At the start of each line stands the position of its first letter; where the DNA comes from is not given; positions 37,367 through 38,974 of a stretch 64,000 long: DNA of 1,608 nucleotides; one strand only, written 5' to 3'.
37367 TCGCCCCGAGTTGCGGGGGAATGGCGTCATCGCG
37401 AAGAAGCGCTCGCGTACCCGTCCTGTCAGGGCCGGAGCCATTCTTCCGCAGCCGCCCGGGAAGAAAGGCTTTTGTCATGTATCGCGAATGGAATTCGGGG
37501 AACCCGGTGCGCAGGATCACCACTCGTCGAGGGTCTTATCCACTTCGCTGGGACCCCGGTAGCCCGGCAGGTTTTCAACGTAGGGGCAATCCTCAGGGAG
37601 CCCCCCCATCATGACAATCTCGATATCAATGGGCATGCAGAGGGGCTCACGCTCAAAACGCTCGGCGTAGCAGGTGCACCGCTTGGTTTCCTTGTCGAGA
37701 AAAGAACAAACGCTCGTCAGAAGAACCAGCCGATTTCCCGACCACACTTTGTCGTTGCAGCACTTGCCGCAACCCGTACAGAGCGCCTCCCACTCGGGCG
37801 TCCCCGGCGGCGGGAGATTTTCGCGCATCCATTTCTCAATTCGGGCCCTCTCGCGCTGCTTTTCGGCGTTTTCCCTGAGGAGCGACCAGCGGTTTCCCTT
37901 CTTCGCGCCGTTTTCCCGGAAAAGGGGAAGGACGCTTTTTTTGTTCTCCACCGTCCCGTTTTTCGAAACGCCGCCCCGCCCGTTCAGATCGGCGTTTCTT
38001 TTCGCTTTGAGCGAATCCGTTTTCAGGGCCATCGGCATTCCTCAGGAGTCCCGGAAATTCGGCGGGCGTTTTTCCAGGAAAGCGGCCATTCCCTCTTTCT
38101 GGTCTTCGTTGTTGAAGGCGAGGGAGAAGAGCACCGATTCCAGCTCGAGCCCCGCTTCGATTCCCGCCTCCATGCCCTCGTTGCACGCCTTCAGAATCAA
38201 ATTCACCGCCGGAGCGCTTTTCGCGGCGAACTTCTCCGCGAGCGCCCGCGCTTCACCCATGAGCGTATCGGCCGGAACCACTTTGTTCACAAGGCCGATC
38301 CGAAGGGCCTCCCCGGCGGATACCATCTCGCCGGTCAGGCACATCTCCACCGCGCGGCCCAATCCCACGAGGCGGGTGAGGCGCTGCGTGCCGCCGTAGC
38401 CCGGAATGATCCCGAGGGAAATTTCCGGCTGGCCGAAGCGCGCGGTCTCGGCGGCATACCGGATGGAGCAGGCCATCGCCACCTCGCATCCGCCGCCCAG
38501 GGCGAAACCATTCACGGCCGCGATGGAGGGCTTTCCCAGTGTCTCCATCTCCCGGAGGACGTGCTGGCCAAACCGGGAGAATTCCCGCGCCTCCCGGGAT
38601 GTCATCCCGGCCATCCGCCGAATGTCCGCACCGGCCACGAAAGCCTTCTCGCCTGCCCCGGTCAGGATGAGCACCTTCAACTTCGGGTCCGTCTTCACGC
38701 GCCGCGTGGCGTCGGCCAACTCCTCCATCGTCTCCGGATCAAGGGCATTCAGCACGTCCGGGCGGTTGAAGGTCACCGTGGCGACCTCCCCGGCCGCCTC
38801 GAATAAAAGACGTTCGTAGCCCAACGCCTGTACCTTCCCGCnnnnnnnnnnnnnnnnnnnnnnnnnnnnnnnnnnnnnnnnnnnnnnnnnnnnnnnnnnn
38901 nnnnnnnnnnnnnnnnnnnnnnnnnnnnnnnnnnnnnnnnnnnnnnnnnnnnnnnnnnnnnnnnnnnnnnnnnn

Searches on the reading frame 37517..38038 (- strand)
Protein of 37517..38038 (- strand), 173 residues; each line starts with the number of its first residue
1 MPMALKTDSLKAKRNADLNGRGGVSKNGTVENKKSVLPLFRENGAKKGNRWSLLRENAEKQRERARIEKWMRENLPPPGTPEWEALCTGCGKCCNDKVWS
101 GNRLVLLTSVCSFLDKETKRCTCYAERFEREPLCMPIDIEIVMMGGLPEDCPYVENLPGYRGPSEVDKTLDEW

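Call 33: search_protein_families(library=pfam, proteins=[window:37517-38038:-], max_evalue=0.00001)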
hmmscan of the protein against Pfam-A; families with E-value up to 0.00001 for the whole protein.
window:37517-38038:- (173 aa): 0 families

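Call 88: search_protein_families(library=pfam, proteins=[window:37517-38038:-], max_evalue=0.01)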
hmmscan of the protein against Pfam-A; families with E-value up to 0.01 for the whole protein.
window:37517-38038:- (173 aa): 1 family
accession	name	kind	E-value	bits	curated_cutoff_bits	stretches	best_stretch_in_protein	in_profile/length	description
PF03692.20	CxxCxxCC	-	0.0075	17.4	23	1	109-137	44-68/85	Putative zinc- or iron-chelating domain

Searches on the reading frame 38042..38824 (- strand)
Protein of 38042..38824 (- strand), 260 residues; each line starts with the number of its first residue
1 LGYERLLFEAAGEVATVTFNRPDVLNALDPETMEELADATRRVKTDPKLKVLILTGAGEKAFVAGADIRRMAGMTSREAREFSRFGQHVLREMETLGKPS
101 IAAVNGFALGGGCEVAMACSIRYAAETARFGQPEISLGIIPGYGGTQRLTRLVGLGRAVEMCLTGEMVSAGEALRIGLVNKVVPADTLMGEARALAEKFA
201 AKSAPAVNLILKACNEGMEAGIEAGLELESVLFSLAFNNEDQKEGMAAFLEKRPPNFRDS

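Call 88: search_protein_families(library=pfam, proteins=[window:38042-38824:-], max_evalue=0.01)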
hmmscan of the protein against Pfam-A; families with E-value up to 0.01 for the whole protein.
window:38042-38824:- (260 aa): 2 families
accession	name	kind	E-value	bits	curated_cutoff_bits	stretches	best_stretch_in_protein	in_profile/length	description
PF00378.25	ECH_1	-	3.9e-74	249.6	27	1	11-259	3-250/251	Enoyl-CoA hydratase/isomerase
PF16113.10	ECH_2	-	1.7e-39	136.7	27.2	1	15-196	2-185/335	Enoyl-CoA hydratase/isomerase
